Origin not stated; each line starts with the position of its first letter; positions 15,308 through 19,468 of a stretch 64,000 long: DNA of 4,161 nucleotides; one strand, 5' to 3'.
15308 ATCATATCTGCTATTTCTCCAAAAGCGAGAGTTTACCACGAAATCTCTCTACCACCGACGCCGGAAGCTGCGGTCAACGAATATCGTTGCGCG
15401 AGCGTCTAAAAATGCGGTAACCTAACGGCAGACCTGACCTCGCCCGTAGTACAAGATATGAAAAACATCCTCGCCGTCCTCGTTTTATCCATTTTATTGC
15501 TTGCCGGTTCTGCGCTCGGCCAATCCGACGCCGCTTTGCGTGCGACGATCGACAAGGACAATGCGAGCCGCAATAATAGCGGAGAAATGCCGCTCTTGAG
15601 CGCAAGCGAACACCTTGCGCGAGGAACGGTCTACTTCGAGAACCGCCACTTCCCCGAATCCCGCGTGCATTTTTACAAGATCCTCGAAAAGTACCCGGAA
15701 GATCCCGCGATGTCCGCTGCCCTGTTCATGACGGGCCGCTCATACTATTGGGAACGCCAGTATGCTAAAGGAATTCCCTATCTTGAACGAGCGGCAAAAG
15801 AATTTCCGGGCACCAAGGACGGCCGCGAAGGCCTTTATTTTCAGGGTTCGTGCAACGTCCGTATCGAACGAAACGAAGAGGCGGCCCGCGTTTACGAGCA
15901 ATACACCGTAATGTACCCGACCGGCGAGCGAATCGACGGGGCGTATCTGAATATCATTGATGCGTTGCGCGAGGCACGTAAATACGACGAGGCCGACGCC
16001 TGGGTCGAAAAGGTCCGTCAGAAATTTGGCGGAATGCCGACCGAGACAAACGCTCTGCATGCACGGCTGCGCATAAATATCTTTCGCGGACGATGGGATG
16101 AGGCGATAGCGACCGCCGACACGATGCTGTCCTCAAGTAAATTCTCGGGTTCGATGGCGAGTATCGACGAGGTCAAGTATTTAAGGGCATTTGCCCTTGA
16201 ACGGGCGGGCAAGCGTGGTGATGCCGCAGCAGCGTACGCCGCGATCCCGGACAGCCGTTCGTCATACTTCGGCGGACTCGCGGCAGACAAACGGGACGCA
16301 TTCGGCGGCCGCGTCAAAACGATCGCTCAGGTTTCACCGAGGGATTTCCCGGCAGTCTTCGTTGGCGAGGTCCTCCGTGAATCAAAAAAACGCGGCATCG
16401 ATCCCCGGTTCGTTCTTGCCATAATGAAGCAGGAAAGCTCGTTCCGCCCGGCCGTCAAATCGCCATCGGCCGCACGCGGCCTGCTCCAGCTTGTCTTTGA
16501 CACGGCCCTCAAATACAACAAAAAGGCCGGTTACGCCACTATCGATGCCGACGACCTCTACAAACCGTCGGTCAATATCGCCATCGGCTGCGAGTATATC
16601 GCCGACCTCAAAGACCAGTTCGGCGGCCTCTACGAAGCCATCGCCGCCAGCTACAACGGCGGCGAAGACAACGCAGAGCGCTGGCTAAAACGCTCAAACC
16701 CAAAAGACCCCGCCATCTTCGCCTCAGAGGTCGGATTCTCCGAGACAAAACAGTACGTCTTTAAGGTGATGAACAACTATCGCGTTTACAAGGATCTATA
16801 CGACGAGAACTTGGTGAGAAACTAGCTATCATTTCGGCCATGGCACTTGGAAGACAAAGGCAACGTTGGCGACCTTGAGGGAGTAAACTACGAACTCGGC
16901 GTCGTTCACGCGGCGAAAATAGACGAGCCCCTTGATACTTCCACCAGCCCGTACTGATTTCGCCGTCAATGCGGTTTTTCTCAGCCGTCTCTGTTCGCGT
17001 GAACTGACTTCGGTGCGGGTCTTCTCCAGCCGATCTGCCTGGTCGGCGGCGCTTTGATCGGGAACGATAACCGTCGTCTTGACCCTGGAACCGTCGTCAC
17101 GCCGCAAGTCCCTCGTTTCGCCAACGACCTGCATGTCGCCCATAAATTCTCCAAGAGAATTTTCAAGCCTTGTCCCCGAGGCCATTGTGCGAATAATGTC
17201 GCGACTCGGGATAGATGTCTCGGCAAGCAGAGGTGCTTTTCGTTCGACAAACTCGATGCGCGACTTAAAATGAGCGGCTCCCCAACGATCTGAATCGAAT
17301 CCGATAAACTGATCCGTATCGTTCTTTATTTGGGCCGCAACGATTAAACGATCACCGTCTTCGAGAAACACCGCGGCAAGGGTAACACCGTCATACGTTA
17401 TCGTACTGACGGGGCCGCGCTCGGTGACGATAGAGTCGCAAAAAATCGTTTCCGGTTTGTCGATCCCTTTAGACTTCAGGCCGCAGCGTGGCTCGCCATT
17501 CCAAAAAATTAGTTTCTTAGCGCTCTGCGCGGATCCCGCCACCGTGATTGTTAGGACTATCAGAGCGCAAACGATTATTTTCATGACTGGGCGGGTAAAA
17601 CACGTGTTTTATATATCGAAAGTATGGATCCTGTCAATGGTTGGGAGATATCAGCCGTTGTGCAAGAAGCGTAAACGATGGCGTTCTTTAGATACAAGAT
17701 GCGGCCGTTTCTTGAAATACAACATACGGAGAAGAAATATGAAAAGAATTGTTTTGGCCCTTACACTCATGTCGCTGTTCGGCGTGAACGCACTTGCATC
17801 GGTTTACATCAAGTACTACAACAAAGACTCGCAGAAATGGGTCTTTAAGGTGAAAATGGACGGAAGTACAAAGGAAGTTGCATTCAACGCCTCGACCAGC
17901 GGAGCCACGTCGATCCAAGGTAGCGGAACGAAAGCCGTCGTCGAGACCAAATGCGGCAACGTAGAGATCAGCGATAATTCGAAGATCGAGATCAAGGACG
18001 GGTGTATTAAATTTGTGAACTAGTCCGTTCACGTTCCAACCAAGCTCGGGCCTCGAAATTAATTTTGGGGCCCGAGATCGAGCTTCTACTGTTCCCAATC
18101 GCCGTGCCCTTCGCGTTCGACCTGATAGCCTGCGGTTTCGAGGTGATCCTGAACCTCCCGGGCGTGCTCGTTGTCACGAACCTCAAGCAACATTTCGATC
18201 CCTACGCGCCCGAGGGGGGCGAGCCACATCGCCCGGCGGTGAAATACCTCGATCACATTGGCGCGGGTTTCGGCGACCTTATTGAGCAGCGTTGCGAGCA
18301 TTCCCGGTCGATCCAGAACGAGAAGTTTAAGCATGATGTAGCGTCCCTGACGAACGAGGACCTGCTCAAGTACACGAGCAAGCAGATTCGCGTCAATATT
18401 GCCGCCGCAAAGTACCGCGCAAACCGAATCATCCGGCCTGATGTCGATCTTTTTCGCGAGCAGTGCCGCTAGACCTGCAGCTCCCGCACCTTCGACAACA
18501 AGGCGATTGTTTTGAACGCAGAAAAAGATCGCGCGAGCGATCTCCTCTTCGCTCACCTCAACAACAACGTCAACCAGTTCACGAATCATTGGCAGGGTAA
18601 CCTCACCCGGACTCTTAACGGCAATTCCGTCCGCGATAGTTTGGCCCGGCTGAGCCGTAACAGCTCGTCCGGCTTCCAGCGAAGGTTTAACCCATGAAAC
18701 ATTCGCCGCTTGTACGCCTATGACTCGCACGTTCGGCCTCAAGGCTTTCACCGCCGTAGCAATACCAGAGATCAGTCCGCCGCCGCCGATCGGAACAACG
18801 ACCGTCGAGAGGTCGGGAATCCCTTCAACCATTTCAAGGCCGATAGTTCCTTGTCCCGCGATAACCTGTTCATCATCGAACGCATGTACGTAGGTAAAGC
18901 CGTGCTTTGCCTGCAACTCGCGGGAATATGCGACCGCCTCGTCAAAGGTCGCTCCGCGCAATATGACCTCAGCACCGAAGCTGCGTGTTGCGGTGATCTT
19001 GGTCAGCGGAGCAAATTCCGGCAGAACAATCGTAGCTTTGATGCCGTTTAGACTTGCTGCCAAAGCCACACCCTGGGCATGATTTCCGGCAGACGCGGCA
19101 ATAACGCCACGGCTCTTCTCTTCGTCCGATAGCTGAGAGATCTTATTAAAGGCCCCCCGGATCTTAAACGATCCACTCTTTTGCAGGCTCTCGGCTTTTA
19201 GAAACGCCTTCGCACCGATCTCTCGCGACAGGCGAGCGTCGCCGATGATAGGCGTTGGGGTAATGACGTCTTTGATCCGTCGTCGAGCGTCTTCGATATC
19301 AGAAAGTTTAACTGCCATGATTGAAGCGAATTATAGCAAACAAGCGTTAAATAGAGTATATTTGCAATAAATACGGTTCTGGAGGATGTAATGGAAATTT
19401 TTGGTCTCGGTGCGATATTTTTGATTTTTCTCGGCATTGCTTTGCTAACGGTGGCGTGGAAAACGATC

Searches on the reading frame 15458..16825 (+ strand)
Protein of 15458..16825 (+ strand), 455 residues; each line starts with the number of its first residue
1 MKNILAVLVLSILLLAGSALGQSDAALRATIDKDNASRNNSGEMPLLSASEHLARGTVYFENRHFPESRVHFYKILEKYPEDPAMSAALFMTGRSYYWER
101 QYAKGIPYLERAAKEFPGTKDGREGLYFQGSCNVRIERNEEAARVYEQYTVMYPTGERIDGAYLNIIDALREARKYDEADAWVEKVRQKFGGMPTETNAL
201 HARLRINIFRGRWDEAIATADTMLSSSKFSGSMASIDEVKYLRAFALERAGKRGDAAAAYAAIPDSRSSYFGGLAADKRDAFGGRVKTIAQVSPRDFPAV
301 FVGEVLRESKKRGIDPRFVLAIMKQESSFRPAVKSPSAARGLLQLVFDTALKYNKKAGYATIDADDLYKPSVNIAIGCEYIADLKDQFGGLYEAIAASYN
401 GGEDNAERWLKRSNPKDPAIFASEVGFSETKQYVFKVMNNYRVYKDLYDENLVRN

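Call 67: search_protein_families(library=pfam, proteins=[window:15458-16825:+], max_evalue=0.001)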
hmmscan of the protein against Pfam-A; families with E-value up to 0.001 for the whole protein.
window:15458-16825:+ (455 aa): 10 families
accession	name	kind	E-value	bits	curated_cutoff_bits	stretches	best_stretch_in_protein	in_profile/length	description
PF01464.25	SLT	-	1.8e-25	89.2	21.3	1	308-417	6-112/117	Transglycosylase SLT domain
PF13428.12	TPR_14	-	2.1e-10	40.6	23.5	0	88-124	3-39/44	Tetratricopeptide repeat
PF13174.12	TPR_6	-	3.2e-09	37.3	26.3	0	88-118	2-32/33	Tetratricopeptide repeat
PF07719.23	TPR_2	-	3.3e-09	36.6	27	0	87-118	2-33/34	Tetratricopeptide repeat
PF13432.12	TPR_16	-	1.1e-08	35.8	32.7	1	91-156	2-64/65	Tetratricopeptide repeat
PF13525.12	YfiO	-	1.4e-06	28.7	25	0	57-136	13-92/203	Outer membrane lipoprotein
PF14559.12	TPR_19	-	4.4e-05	24.2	25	0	63-118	5-57/68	Tetratricopeptide repeat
PF25058.1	ARM_TT21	-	0.00012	22.5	27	1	162-222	59-119/155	Tetratricopeptide repeat protein 21 ARM repeat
PF17874.7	TPR_MalT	-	0.00018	21.4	45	1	168-259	210-302/336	MalT-like TPR region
PF13424.12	TPR_12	-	0.00033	21.2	30.1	0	162-218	5-66/77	Tetratricopeptide repeat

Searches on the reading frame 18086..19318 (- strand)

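Call 67: search_protein_families(library=pfam, proteins=[window:18086-19318:-], max_evalue=0.001)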
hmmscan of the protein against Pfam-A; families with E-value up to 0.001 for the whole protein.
window:18086-19318:- (410 aa): 1 family
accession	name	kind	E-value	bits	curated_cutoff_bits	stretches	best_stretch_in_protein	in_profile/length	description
PF00291.31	PALP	-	4.8e-86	289.2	35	1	16-305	2-295/295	Pyridoxal-phosphate dependent enzyme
